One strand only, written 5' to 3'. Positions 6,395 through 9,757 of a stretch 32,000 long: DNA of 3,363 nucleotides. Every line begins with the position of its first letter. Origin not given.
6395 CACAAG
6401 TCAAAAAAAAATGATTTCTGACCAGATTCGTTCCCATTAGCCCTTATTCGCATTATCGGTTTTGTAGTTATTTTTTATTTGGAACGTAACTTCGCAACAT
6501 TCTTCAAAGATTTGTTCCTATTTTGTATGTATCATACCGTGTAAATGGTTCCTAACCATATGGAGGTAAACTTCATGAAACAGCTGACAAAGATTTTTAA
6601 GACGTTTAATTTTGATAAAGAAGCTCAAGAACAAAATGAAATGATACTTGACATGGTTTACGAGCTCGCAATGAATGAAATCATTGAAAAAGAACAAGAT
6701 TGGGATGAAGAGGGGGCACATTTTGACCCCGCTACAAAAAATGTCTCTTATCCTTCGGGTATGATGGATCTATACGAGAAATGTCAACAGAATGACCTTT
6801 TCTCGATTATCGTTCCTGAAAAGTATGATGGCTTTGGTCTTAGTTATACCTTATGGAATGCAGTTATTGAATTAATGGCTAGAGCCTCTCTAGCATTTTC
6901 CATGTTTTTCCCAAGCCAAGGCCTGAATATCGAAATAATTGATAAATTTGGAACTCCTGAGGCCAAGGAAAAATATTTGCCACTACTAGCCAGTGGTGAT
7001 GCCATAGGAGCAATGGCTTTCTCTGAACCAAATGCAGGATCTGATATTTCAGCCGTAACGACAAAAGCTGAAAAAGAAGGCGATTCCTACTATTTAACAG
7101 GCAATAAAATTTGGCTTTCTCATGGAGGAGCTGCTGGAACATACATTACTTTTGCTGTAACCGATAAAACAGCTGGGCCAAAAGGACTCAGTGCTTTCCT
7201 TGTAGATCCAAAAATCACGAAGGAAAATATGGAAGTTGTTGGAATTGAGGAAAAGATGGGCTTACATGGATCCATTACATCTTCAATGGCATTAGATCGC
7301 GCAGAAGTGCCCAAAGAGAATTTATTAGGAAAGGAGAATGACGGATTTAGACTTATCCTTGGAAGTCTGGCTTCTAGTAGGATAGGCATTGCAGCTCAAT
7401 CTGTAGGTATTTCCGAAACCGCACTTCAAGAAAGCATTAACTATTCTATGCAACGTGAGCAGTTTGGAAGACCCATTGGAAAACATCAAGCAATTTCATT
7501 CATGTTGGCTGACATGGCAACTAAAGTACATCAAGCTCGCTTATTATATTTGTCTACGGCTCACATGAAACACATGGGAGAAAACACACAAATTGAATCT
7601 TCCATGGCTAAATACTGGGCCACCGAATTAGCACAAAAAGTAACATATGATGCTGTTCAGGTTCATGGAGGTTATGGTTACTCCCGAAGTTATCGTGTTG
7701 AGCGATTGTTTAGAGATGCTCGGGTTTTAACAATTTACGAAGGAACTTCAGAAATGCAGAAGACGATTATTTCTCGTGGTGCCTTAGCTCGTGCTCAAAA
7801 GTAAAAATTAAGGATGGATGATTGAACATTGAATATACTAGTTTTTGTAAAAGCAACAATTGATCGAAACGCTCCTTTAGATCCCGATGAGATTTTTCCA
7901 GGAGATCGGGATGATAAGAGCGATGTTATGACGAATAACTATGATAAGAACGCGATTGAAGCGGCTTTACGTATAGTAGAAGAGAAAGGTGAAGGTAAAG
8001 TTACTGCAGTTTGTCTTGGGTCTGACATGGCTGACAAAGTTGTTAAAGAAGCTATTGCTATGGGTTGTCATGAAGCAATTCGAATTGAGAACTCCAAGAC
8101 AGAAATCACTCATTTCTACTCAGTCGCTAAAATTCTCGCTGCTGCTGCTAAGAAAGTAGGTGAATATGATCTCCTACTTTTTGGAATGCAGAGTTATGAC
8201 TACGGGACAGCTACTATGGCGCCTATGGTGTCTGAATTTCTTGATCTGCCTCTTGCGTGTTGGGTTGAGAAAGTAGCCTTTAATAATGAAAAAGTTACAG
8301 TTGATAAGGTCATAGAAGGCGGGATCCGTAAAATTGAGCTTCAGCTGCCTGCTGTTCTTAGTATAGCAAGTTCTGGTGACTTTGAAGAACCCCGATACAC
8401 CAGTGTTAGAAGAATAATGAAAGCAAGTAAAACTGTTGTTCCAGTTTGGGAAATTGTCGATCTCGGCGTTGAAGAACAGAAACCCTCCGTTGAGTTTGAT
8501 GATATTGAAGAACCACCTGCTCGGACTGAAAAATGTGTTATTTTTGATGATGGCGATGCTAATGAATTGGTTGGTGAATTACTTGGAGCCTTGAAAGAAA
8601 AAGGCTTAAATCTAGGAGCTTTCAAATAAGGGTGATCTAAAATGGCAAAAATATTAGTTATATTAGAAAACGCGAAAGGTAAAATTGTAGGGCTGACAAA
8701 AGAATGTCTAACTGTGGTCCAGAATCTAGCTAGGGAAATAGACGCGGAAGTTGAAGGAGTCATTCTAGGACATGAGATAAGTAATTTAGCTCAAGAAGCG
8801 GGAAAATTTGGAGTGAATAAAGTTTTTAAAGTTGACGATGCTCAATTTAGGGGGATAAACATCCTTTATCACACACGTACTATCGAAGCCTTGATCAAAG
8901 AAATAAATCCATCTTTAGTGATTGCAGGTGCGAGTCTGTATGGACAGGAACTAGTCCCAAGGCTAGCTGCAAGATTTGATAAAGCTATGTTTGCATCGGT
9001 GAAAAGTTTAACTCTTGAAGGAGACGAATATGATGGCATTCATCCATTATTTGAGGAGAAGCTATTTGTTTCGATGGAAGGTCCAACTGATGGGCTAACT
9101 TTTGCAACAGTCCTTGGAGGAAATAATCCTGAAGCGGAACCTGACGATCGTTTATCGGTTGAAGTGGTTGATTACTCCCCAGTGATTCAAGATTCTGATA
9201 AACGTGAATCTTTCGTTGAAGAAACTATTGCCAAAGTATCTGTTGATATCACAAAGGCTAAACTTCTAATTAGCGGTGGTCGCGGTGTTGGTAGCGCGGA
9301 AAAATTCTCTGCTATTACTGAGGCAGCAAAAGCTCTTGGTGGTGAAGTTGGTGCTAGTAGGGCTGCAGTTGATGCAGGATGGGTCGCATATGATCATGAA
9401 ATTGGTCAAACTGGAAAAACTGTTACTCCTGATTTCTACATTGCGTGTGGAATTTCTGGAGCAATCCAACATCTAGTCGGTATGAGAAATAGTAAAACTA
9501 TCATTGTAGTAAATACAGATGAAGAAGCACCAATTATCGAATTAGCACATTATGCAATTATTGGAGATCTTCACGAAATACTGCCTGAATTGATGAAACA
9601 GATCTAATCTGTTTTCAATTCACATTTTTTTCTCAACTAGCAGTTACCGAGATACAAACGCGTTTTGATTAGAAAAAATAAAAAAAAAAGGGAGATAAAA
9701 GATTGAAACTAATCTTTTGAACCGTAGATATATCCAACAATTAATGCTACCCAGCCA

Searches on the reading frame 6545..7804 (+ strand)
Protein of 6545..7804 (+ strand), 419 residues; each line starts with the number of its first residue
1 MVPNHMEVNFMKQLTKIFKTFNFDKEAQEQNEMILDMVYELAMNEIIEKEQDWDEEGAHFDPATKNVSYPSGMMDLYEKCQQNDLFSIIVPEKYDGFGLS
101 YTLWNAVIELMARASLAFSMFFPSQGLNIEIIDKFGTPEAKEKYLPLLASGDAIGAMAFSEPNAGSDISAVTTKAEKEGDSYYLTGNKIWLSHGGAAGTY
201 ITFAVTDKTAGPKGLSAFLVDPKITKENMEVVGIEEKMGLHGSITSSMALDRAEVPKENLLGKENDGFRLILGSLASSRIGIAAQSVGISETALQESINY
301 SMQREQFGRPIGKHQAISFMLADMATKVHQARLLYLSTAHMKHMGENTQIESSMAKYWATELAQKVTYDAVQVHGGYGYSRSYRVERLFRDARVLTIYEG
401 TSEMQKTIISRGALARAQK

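Call 8: search_protein_families(library=pfam, proteins=[window:6545-7804:+])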
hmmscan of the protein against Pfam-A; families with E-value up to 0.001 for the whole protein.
window:6545-7804:+ (419 aa): 5 families
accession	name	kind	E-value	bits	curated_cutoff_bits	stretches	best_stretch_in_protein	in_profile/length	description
PF00441.29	Acyl-CoA_dh_1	-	5.7e-51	173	22.4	1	265-413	1-149/150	Acyl-CoA dehydrogenase, C-terminal domain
PF08028.16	Acyl-CoA_dh_2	-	7.2e-22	78.6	22.7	1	280-402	1-133/134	Acyl-CoA dehydrogenase, C-terminal domain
PF02771.21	Acyl-CoA_dh_N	-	9.8e-20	71.5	22.9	1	29-152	2-113/113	Acyl-CoA dehydrogenase, N-terminal domain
PF02770.24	Acyl-CoA_dh_M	-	1.8e-17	63.7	33.3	1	156-252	1-96/97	Acyl-CoA dehydrogenase, middle domain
PF22924.1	ACOX_C_alpha1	-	9.2e-08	32.5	27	1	298-403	49-158/169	Acyl-CoA oxidase, C-alpha1 domain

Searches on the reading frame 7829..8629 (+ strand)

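Call 8: search_protein_families(library=pfam, proteins=[window:7829-8629:+])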
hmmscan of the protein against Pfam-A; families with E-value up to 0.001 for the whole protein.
window:7829-8629:+ (266 aa): 1 family
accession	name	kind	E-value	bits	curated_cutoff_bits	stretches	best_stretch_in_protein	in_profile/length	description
PF01012.27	ETF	-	1.7e-29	103.3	26.7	1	36-209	14-178/181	Electron transfer flavoprotein domain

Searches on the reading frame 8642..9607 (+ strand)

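Call 8: search_protein_families(library=pfam, proteins=[window:8642-9607:+])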
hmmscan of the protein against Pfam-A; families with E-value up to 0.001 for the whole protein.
window:8642-9607:+ (321 aa): 2 families
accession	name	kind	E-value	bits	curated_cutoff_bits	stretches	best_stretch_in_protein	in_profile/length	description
PF00766.25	ETF_alpha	-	5.8e-35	119.6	27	1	202-282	1-81/81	Electron transfer flavoprotein FAD-binding domain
PF01012.27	ETF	-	2.1e-22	80.2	26.7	1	5-177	2-175/181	Electron transfer flavoprotein domain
